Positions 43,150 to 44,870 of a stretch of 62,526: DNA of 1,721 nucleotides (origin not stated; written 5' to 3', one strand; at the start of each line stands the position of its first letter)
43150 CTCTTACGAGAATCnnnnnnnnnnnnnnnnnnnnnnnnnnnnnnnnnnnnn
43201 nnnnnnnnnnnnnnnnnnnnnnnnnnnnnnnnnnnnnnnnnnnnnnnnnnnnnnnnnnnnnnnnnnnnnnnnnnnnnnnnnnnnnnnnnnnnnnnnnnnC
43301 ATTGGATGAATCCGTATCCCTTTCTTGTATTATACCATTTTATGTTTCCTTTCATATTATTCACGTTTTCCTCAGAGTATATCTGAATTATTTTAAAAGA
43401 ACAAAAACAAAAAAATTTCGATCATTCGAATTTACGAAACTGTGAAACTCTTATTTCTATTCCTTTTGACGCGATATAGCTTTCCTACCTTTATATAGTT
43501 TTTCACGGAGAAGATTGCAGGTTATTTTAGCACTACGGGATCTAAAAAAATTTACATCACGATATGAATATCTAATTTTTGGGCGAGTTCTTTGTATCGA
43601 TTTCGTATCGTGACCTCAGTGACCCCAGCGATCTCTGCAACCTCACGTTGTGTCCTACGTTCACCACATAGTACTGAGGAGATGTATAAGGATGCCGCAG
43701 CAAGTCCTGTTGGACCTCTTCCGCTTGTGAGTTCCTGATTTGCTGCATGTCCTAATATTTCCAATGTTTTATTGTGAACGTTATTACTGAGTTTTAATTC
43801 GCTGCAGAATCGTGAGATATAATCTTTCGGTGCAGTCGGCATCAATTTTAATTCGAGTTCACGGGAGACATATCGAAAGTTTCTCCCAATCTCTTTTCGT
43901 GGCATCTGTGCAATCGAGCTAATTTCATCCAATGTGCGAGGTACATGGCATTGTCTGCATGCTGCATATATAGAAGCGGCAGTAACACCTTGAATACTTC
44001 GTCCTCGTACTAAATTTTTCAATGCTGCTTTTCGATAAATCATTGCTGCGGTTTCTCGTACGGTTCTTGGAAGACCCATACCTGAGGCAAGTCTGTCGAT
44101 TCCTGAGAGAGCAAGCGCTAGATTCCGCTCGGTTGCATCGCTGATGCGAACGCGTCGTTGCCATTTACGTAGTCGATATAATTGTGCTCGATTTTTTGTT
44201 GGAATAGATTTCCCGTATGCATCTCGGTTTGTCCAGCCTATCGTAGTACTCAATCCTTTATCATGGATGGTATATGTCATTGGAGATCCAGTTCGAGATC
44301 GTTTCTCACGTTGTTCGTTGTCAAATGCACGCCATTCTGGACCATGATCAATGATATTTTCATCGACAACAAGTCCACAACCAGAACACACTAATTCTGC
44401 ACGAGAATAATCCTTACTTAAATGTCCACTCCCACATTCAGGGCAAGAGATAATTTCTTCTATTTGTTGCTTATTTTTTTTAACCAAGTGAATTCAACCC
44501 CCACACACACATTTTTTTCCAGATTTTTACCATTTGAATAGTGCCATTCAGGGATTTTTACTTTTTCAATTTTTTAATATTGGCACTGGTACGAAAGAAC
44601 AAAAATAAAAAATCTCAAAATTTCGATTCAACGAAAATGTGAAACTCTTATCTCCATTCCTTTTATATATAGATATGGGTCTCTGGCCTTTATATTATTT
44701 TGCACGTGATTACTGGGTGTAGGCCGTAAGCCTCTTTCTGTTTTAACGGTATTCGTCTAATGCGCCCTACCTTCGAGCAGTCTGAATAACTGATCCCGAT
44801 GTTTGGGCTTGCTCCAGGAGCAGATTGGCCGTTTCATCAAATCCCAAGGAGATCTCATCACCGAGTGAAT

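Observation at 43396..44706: Duplicated promoter plus ~100-nt 5' leader shared by a TFB gene and a cold-shock protein gene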

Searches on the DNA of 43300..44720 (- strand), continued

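Call 70: search_with_rna_model(model_id=R1, sources=[window, L001, L002, L003, L004, L005, L006, L007, L008, L011, L015, L064, L071, L075, L076, L079, L080, L081, L083, L084, L085, L087, L088, L089, L090, L091, L092, L093, L094, L095, L096, L098, L099, L100, L101, L102, L103, L105, L107, L108, L109, L110, L111, L112, L113, L114, L115, L116, L117, L118, L119, L121, L122, L123, L124, L125, L126, L127, L128, L130, L131, L132, L133, L134, L135, L137, L138, L140, L142, L143, L144, L146, L147, L148, L149, L163, L165, L166, L173, L178], max_evalue=0.000003, make_alignment=true)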
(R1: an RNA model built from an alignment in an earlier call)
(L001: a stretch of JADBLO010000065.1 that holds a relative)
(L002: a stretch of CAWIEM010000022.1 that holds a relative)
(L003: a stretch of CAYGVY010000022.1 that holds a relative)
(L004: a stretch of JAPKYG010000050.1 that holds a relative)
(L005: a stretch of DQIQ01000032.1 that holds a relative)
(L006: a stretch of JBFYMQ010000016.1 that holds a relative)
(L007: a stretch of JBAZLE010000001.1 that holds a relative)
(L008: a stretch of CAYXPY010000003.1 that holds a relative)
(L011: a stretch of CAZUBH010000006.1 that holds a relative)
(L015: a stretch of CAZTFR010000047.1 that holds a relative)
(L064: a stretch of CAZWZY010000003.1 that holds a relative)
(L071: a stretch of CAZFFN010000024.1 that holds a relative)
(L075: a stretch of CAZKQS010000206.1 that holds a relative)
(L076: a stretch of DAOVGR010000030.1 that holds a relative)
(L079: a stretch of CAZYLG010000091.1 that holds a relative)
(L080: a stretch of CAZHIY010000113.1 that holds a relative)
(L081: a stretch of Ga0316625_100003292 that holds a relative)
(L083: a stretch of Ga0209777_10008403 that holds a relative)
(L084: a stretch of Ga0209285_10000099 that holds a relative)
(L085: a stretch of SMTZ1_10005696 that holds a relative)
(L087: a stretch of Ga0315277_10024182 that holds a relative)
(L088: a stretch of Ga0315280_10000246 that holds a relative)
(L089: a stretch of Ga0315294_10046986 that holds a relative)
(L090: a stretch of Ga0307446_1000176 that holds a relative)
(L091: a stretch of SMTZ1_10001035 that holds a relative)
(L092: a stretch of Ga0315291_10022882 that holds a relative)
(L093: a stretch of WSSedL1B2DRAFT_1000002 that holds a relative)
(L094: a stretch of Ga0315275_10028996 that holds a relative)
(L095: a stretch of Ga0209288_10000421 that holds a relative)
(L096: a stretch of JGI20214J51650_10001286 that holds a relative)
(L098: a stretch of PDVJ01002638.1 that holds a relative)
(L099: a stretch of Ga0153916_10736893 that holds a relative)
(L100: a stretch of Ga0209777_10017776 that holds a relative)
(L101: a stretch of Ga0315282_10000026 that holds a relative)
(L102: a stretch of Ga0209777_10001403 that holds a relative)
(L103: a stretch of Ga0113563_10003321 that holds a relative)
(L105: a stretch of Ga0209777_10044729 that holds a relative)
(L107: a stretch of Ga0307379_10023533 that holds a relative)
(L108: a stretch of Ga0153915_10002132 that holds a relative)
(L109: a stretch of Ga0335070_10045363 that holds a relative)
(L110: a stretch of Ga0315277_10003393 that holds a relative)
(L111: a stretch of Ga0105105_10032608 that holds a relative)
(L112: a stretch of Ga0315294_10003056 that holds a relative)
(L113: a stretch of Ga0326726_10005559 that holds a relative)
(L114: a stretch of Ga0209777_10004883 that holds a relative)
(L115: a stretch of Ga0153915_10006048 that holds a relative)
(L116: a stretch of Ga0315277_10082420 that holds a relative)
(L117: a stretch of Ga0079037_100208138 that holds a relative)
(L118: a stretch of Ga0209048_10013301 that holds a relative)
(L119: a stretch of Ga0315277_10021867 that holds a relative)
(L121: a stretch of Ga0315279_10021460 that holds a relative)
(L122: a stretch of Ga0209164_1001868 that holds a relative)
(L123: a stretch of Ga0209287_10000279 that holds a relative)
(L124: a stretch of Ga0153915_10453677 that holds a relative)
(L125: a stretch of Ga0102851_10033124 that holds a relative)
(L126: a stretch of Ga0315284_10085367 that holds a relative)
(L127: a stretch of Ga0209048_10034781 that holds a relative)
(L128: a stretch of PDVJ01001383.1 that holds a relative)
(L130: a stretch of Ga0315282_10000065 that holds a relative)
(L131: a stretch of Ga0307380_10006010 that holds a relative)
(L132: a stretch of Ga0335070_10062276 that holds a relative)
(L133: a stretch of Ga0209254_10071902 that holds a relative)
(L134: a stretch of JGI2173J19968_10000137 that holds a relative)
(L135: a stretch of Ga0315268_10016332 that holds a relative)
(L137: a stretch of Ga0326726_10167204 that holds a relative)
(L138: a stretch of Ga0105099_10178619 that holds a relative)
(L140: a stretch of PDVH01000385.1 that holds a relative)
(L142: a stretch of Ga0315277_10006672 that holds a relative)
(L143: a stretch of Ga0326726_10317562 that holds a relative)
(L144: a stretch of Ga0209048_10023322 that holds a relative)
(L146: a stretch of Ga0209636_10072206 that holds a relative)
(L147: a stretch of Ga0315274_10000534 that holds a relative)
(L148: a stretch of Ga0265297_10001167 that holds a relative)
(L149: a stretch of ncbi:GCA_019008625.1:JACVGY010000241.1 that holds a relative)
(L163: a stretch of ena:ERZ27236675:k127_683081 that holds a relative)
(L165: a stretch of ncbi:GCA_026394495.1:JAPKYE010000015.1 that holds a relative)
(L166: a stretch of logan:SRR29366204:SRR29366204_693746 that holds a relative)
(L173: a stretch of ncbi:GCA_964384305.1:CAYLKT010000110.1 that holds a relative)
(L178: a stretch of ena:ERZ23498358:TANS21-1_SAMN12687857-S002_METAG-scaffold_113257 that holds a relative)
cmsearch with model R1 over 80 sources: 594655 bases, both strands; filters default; matches with E-value up to 0.000003: 110.
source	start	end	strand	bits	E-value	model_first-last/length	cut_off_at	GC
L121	1533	1609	+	94.1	3.1e-16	1-77/77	no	0.29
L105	625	701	+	93.7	3.8e-16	1-77/77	no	0.29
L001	3827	3903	+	92.6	6.4e-16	1-77/77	no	0.3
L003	3827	3903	+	92.6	6.4e-16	1-77/77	no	0.3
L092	4368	4444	+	92.6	6.4e-16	1-77/77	no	0.3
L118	5351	5427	-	92.6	6.4e-16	1-77/77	no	0.3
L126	2736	2812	+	92.6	6.4e-16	1-77/77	no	0.3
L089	861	937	+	92.5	7e-16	1-77/77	no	0.26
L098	2610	2686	-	92.2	7.8e-16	1-77/77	no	0.26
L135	6184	6260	-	91.8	9.5e-16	1-77/77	no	0.29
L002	3826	3902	+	91.7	1e-15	1-77/77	no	0.3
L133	1369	1445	-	91.7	1e-15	1-77/77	no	0.3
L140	10923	10999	-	91.7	1e-15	1-77/77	no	0.3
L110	8791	8867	-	91.1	1.4e-15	1-77/77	no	0.29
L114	590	666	+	90.7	1.6e-15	1-77/77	no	0.29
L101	426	502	+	90.7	1.7e-15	1-77/77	no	0.3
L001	5017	5094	+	90.5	1.8e-15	1-77/77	no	0.26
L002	5017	5094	+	90.5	1.8e-15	1-77/77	no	0.26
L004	1150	1227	+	90.5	1.8e-15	1-77/77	no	0.26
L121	2723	2800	+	90.5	1.8e-15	1-77/77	no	0.26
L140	9732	9809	-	90.5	1.8e-15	1-77/77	no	0.26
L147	748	825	-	90.5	1.8e-15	1-77/77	no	0.26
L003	5017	5094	+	90.4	1.9e-15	1-77/77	no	0.27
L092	5558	5635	+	90.4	1.9e-15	1-77/77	no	0.27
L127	1934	2010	+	90.3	2e-15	1-77/77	no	0.29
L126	3926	4003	+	90.3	2e-15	1-77/77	no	0.26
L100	5898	5974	+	90.2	2.1e-15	1-77/77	no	0.3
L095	2651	2727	+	89.9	2.5e-15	1-77/77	no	0.26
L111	642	718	-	89.9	2.5e-15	1-77/77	no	0.26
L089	2053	2130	+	89.5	3e-15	1-77/77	no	0.27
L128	6340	6417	-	88.7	4.4e-15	1-77/77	no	0.26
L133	179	256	-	88.7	4.4e-15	1-77/77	no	0.26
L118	4161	4238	-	88.5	4.8e-15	1-77/77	no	0.24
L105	1815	1892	+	88.4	5.1e-15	1-77/77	no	0.27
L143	159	235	-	87.8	6.7e-15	1-77/77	no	0.29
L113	2011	2087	-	87.5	8e-15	1-77/77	no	0.27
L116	2828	2905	-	87.4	8.4e-15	1-77/77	no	0.28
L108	4556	4632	-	87.3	8.5e-15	1-77/77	no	0.31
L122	284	361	-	87.2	9.1e-15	1-77/77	no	0.27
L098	1417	1494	-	86.9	1e-14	1-77/77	no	0.28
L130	7823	7899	-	86.9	1e-14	1-77/77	no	0.3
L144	539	615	+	86.9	1e-14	1-77/77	no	0.3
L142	3442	3519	+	86.7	1.2e-14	1-77/77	no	0.28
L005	5015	5091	+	85.7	1.9e-14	1-77/77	no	0.27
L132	3659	3735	-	85.6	2e-14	1-77/77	no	0.27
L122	1475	1551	-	85.4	2.2e-14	1-77/77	no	0.3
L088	9794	9870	-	85.2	2.4e-14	1-77/77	no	0.34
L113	820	896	-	85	2.6e-14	1-77/77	no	0.27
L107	7013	7089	+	84.8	2.9e-14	1-77/77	no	0.27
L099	53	130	+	84.5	3.4e-14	1-77/77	no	0.27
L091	9073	9151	-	84.4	3.6e-14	1-77/77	no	0.24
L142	2252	2328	+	84.3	3.8e-14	1-77/77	no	0.26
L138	1052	1129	-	84.2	3.9e-14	1-77/77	no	0.27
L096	5276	5352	+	84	4.4e-14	1-77/77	no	0.28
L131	362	439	+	83.6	5.4e-14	1-77/77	no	0.26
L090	8903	8980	+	83.5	5.5e-14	1-77/77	no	0.27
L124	529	604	+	83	6.9e-14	1-77/77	no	0.26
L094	4778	4854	-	82.9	7.3e-14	1-77/77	no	0.29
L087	2964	3040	+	82.9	7.6e-14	1-77/77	no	0.32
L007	3856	3932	+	82.8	8e-14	1-77/77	no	0.25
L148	239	315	+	82.8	8e-14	1-77/77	no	0.25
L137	1090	1165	-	82.1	1.1e-13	1-77/77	no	0.28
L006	2680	2756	+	81.5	1.5e-13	1-77/77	no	0.26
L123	5897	5973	+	81.5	1.5e-13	1-77/77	no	0.26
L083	4905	4981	+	81.3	1.6e-13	1-77/77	no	0.25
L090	7710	7786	+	80.3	2.7e-13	1-77/77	no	0.29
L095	3843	3919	+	80.1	2.9e-13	1-77/77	no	0.27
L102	176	253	+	79.8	3.3e-13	1-77/77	no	0.29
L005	3852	3928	+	79.6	3.7e-13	1-77/77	no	0.26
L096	4113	4189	+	79.6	3.7e-13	1-77/77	no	0.26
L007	5017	5094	+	78.8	5.4e-13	1-77/77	no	0.29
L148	1400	1477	+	78.8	5.4e-13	1-77/77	no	0.29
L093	482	559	-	78.5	6.4e-13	1-77/77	no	0.28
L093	1673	1749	-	78.1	7.8e-13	1-77/77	no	0.22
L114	1781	1858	+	77.8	8.8e-13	1-77/77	no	0.27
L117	1166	1243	+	77.6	9.6e-13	1-77/77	no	0.23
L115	888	965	-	75.9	2.2e-12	1-77/77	no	0.28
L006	3871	3947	+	75.9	2.2e-12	1-77/77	no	0.29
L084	1134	1210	+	75.9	2.2e-12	1-77/77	no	0.29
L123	7088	7164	+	75.9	2.2e-12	1-77/77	no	0.29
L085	11368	11443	-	75.6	2.6e-12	1-77/77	no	0.21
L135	4999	5068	-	75.5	2.8e-12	1-77/77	no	0.26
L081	4271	4348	-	74.9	3.6e-12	1-77/77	no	0.29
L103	1299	1376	-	74.9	3.6e-12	1-77/77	no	0.29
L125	1251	1328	+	74.9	3.6e-12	1-77/77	no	0.29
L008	3826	3902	+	71.1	2.4e-11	1-77/77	no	0.21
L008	5019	5096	+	69.6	4.9e-11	1-77/77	no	0.28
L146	2890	2967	-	67.5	1.3e-10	1-77/77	no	0.33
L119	5521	5596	+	67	1.7e-10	1-77/77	no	0.25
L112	560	635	+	66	2.9e-10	1-77/77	no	0.25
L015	1489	1565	+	65.4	3.8e-10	1-77/77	no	0.26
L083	6286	6362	+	64.8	5.1e-10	1-77/77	no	0.23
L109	3517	3592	-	62.9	1.3e-09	1-77/77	no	0.24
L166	658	737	+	61.3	2.9e-09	1-77/77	no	0.24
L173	1388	1464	+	60.2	4.9e-09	1-77/77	no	0.23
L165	1378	1457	+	59.7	6.2e-09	1-77/77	no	0.24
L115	2083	2161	-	59.3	7.7e-09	1-77/77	no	0.3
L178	1382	1460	+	57.6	1.7e-08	1-77/77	no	0.2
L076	3615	3692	+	55.8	4.1e-08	1-77/77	no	0.24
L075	816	893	+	54.8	6.9e-08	1-77/77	no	0.19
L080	3615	3692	+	54.7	7.1e-08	1-77/77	no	0.22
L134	4574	4650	+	53.3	1.4e-07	1-77/77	no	0.23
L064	3576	3652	+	52.9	1.7e-07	1-77/77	no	0.25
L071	3613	3690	+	50.8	4.6e-07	1-77/77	no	0.23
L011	3613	3689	+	49.9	7.2e-07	1-77/77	no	0.18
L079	2297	2376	+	49.9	7.4e-07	1-77/77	no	0.22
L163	2389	2466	+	49.9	7.5e-07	1-77/77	no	0.33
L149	2395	2473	+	47.6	2.3e-06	1-77/77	no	0.32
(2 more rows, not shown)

Alignment A5: 110 matches aligned to the model, 87 columns, each read 5' to 3' on its own strand. Consensus structure (alignment columns), stored with it:
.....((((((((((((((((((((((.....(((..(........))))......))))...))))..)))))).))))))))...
